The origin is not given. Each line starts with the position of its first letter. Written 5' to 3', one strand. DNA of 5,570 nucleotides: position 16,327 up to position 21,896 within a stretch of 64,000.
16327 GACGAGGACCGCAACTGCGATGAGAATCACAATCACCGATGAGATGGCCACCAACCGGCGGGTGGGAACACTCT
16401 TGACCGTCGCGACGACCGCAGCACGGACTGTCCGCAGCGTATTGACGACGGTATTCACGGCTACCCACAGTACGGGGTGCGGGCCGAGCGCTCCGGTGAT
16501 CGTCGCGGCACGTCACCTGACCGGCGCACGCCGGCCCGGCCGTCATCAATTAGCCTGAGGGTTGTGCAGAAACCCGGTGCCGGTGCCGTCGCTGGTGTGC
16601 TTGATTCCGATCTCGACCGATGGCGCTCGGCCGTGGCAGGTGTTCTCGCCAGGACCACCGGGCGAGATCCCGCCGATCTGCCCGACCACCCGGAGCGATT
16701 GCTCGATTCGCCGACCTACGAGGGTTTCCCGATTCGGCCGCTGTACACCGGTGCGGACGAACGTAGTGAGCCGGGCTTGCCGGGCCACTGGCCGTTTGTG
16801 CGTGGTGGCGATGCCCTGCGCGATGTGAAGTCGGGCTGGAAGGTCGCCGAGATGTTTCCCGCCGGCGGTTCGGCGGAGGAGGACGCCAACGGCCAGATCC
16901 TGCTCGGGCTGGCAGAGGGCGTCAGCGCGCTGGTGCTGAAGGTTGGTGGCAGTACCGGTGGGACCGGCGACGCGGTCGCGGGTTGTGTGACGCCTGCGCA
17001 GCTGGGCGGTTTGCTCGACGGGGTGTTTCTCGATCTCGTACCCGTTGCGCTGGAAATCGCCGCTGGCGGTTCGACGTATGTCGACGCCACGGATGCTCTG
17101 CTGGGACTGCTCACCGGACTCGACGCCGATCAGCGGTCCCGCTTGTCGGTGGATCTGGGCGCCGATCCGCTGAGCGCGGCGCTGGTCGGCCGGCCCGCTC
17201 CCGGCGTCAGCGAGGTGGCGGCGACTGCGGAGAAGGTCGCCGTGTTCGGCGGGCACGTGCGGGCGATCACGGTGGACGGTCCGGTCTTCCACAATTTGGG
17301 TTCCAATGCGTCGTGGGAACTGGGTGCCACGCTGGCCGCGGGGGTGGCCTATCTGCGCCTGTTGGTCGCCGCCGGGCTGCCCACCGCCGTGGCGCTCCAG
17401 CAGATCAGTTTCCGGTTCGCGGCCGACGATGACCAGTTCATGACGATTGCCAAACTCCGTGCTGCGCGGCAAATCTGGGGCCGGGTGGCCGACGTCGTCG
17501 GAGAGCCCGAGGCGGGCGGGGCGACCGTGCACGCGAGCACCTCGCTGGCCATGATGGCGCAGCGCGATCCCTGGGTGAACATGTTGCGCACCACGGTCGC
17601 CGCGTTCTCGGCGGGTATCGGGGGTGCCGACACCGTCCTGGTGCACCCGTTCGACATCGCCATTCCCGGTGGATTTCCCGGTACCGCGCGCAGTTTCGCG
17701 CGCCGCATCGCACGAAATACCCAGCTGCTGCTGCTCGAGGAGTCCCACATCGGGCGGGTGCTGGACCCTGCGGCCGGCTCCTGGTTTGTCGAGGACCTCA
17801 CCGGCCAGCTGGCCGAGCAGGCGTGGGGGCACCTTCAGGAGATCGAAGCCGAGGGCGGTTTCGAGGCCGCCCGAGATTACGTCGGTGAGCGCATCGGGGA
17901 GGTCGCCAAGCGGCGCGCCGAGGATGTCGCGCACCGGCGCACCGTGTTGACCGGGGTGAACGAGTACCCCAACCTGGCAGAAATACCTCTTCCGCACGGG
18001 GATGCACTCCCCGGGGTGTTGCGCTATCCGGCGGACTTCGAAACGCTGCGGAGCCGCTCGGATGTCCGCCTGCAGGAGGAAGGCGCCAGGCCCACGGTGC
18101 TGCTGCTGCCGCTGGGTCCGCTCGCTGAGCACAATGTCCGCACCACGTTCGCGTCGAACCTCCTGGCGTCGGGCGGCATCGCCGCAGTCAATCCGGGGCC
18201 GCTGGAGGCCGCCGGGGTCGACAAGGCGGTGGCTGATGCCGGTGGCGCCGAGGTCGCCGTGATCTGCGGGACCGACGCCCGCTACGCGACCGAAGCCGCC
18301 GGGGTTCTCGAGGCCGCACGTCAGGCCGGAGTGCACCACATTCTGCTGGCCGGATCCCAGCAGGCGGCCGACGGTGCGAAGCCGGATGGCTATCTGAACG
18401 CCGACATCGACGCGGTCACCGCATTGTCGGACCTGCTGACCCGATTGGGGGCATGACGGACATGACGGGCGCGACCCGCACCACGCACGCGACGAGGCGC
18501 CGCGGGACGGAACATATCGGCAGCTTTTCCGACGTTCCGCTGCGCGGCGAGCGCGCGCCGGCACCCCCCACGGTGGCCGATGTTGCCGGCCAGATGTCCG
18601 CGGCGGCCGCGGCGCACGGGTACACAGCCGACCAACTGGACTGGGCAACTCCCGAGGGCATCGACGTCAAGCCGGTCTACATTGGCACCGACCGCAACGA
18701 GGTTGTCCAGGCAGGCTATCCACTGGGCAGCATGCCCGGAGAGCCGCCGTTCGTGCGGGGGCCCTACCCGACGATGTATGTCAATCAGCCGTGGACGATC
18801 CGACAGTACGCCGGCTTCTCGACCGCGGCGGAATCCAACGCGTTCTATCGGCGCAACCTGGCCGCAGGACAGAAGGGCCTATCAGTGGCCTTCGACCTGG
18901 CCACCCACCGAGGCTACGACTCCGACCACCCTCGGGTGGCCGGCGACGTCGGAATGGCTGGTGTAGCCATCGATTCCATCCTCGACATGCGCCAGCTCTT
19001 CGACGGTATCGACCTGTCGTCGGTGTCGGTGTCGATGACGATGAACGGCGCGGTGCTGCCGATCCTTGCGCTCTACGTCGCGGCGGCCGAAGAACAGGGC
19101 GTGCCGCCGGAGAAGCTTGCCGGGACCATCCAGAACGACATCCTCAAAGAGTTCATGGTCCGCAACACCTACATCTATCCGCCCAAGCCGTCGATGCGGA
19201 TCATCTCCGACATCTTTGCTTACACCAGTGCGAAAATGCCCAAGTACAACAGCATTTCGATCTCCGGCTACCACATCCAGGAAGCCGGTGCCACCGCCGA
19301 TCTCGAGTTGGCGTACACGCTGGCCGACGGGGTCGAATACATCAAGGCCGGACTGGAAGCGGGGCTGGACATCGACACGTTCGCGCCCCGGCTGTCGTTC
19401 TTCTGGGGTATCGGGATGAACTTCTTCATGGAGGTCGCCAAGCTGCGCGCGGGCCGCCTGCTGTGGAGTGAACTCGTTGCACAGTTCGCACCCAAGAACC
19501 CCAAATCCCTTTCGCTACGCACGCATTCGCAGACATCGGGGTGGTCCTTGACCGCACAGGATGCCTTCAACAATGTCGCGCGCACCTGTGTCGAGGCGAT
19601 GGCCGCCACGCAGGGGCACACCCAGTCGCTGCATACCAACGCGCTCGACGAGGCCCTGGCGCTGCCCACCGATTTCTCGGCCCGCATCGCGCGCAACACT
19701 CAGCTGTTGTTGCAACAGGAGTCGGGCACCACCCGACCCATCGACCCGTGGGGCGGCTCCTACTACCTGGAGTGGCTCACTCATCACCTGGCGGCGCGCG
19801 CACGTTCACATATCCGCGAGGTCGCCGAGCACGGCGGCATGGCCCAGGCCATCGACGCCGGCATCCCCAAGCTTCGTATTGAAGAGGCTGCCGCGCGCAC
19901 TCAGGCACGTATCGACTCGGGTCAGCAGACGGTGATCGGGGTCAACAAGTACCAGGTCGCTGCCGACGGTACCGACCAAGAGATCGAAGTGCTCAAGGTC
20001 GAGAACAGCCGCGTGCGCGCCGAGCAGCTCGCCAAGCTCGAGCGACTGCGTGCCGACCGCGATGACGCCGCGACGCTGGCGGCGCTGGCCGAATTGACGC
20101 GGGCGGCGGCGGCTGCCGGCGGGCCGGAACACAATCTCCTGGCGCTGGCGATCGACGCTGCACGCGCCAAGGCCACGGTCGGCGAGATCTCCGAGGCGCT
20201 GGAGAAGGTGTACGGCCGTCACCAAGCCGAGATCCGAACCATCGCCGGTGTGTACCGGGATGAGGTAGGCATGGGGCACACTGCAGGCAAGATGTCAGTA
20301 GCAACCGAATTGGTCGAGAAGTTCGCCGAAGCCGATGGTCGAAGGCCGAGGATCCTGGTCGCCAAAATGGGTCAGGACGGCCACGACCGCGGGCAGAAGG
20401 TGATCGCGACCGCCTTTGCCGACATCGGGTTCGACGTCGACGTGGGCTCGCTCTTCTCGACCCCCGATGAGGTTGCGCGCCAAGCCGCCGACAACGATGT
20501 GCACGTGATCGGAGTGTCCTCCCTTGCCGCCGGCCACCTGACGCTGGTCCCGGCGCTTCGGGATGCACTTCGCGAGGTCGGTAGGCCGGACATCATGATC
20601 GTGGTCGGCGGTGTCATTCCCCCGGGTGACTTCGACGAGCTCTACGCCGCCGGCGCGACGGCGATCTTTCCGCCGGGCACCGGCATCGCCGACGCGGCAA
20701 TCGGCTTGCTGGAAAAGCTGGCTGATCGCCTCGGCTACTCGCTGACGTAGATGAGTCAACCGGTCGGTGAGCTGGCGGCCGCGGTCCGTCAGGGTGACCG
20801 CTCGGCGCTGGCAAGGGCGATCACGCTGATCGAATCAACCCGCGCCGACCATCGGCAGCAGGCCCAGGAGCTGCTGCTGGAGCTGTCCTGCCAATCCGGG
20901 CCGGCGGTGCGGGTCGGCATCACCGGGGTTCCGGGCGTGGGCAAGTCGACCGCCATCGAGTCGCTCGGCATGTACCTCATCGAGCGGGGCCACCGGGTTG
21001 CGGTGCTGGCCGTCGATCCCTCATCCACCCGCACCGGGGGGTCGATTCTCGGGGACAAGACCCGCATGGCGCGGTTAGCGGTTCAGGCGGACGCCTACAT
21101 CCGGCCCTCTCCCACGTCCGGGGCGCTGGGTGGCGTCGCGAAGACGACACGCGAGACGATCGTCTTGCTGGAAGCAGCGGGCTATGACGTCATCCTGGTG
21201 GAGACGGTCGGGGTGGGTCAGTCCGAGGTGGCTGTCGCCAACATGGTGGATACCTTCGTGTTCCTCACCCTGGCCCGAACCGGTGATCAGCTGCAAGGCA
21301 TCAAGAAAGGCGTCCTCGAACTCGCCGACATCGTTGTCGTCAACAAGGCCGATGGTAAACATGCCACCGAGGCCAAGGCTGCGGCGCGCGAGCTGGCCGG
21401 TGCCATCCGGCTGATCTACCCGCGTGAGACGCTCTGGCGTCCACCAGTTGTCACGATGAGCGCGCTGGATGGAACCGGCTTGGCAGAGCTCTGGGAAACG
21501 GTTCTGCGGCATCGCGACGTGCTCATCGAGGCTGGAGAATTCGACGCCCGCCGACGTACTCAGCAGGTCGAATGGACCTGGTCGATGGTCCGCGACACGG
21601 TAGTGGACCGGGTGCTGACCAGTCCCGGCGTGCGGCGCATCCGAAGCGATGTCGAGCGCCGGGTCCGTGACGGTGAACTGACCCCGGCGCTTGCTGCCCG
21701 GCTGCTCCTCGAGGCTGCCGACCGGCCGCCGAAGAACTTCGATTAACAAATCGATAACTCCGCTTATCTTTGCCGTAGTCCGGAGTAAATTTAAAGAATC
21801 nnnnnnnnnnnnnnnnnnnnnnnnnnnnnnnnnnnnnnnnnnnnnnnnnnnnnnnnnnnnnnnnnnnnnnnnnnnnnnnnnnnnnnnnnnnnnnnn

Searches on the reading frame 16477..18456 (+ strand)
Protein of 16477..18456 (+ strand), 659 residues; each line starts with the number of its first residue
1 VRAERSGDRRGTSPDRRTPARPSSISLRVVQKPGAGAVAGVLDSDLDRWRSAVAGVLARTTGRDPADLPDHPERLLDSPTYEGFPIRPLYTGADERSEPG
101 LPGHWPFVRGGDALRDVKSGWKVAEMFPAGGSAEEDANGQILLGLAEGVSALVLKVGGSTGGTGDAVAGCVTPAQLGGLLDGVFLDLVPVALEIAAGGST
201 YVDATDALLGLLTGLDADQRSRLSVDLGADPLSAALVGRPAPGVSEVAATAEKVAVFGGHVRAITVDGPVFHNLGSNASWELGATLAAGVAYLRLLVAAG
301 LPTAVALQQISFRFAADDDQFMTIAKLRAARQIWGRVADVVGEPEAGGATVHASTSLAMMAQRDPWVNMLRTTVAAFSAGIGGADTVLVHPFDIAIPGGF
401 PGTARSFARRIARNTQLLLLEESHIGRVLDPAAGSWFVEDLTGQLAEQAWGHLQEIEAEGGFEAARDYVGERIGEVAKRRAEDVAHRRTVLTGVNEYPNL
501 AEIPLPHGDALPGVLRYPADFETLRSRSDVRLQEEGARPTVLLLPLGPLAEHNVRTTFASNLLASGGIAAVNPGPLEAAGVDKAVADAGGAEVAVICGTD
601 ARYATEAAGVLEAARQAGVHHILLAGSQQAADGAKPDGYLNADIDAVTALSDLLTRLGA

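Call 79: search_protein_families(library=pfam, proteins=[window:16477-18456:+], max_evalue=0.00001)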
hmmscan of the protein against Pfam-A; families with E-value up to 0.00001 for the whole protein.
window:16477-18456:+ (659 aa): 1 family
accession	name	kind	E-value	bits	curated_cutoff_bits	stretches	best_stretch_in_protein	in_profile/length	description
PF01642.28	MM_CoA_mutase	-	1.6e-110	370.6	22.1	1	80-568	2-502/512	Methylmalonyl-CoA mutase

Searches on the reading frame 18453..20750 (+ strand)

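Call 79: search_protein_families(library=pfam, proteins=[window:18453-20750:+], max_evalue=0.00001)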
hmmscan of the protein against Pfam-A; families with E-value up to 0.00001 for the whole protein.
window:18453-20750:+ (765 aa): 2 families
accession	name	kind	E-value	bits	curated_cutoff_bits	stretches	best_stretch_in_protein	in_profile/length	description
PF01642.28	MM_CoA_mutase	-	1.6e-228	759.9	22.1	1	66-588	2-512/512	Methylmalonyl-CoA mutase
PF02310.24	B12-binding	-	1.2e-18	67.6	32.1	1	633-748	2-119/121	B12 binding domain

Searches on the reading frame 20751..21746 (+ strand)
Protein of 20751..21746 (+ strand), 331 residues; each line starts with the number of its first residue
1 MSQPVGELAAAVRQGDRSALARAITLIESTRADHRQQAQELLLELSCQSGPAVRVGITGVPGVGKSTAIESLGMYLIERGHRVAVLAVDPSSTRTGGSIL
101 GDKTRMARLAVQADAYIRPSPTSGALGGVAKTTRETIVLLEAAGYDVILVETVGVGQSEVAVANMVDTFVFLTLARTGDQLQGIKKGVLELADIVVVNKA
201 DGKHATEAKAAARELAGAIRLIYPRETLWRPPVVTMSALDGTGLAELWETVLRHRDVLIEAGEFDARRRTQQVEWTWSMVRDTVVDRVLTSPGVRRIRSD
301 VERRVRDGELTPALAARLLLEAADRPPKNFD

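Call 79: search_protein_families(library=pfam, proteins=[window:20751-21746:+], max_evalue=0.00001)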
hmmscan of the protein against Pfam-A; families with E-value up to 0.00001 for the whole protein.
window:20751-21746:+ (331 aa): 3 families
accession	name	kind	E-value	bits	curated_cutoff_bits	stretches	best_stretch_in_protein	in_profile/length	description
PF03308.22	MeaB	-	4e-120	400.4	23.1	1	20-291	1-271/273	Methylmalonyl Co-A mutase-associated GTPase MeaB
PF02492.25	cobW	-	7.1e-07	29.4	20.7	1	55-215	3-168/180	CobW/HypB/UreG, nucleotide-binding domain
PF01656.29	CbiA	-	1.5e-06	28.7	25.4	1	62-216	9-101/125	CobQ/CobB/MinD/ParA nucleotide binding domain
